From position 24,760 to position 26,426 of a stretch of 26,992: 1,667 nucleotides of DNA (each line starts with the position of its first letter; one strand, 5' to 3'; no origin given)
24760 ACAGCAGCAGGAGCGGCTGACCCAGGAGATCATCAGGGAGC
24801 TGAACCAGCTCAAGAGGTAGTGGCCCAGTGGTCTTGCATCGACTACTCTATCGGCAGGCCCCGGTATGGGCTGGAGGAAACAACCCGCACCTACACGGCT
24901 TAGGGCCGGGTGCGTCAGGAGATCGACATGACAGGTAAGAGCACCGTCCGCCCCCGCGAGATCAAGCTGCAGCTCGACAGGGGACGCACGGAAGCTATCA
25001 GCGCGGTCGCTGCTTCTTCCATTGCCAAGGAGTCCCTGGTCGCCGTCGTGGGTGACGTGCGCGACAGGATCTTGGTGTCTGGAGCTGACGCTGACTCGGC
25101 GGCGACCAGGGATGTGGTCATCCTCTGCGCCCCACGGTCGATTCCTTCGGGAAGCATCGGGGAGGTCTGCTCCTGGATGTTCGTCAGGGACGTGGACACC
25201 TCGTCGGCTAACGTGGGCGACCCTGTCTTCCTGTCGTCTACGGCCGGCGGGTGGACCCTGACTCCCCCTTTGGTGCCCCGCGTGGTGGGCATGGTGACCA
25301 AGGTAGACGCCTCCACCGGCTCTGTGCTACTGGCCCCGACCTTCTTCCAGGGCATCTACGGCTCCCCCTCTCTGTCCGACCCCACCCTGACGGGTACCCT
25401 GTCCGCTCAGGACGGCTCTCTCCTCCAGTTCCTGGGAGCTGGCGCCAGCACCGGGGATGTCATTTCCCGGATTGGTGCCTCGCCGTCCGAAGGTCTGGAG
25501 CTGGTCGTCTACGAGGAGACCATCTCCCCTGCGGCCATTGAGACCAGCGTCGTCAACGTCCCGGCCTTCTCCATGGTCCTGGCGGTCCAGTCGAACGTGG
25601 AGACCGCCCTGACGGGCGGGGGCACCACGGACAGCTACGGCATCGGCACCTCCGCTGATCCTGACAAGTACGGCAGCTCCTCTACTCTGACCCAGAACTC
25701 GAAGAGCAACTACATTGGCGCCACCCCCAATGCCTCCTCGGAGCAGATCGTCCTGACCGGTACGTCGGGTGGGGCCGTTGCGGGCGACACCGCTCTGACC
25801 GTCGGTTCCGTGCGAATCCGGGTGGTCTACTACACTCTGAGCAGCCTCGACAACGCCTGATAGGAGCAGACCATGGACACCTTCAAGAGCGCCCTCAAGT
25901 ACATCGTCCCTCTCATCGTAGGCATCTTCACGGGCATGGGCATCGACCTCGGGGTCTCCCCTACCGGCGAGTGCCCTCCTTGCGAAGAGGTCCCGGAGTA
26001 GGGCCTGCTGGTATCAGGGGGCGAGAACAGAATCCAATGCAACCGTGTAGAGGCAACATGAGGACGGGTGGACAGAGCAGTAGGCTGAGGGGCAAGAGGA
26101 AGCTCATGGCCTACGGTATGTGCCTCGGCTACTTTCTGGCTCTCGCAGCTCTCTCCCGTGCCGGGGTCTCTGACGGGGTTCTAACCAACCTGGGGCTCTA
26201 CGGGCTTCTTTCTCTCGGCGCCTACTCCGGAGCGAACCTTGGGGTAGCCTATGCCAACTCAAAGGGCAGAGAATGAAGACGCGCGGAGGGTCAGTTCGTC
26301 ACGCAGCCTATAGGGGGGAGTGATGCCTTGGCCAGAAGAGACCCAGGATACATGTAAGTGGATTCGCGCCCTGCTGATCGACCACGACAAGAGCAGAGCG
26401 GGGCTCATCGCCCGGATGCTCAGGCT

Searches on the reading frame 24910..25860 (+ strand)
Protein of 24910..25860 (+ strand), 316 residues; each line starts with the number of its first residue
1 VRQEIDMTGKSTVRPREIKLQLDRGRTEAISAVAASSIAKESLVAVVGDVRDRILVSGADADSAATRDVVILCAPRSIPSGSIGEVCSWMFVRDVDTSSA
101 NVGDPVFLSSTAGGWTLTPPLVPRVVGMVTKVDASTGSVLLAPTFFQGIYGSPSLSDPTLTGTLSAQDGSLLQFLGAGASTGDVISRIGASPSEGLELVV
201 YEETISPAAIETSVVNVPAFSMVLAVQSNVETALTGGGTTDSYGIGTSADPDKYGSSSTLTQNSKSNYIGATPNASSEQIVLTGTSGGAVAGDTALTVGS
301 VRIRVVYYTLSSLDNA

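Call 5: search_protein_families(library=pfam, proteins=[window:24910-25860:+], max_evalue=1)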
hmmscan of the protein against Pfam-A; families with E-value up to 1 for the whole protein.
window:24910-25860:+ (316 aa): 1 family
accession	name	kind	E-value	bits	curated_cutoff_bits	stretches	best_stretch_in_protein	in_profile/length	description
PF19986.4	DUF6422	-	0.082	13.5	25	0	241-291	34-81/94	Family of unknown function (DUF6422)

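Call 6: search_protein_families(library=phrogs, proteins=[window:24910-25860:+], max_evalue=1)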
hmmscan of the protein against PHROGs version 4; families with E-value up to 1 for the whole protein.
window:24910-25860:+ (316 aa): 0 families

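Call 54: search_solved_structures(query=window:24910-25860:+, max_evalue=1)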
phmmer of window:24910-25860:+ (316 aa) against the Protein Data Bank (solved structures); distinct sequences matched with E-value up to 1: 4.
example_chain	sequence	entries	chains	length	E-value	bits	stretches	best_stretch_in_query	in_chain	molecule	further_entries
6fu9_A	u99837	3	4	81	0.019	17.8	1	19-64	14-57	NBS-LRR class disease resistance protein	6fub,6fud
7nmm_A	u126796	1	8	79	0.22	14.3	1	18-65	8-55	sHMAx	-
7bnt_A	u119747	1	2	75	0.28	13.9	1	18-64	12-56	Predicted ancestral HMA domain of Pik-1 from Oryza spp.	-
7eel_H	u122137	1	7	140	0.75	12.5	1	199-308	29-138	Cement (decoration) proteins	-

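Call 71: search_protein_families(library=ncbifam, proteins=[window:24910-25860:+], max_evalue=1)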
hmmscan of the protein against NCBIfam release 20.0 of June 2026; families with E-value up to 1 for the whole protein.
window:24910-25860:+ (316 aa): 0 families

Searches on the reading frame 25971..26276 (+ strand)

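Call 5: search_protein_families(library=pfam, proteins=[window:25971-26276:+], max_evalue=1)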
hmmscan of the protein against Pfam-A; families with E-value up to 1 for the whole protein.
window:25971-26276:+ (101 aa): 1 family
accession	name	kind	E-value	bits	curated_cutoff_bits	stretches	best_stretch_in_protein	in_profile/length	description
PF08285.16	DPM3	-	0.28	11.9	25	1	54-93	18-59/90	Dolichol-phosphate mannosyltransferase subunit 3 (DPM3)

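Call 6: search_protein_families(library=phrogs, proteins=[window:25971-26276:+], max_evalue=1)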
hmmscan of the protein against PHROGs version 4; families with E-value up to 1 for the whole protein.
window:25971-26276:+ (101 aa): 0 families

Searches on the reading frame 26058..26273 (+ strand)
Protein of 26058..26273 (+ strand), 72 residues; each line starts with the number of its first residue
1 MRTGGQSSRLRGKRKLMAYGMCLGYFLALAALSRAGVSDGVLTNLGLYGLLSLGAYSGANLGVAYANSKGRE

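Call 57: search_protein_families(library=pfam, proteins=[window:26058-26273:+], max_evalue=1)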
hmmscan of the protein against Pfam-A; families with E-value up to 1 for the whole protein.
seq(72 aa): 1 family
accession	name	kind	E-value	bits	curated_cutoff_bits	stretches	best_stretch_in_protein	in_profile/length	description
PF08285.16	DPM3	-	0.11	13.1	25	1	25-64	18-59/90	Dolichol-phosphate mannosyltransferase subunit 3 (DPM3)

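Call 71: search_protein_families(library=ncbifam, proteins=[window:26058-26273:+], max_evalue=1)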
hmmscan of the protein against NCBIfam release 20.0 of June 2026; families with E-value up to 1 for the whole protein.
seq(72 aa): 0 families
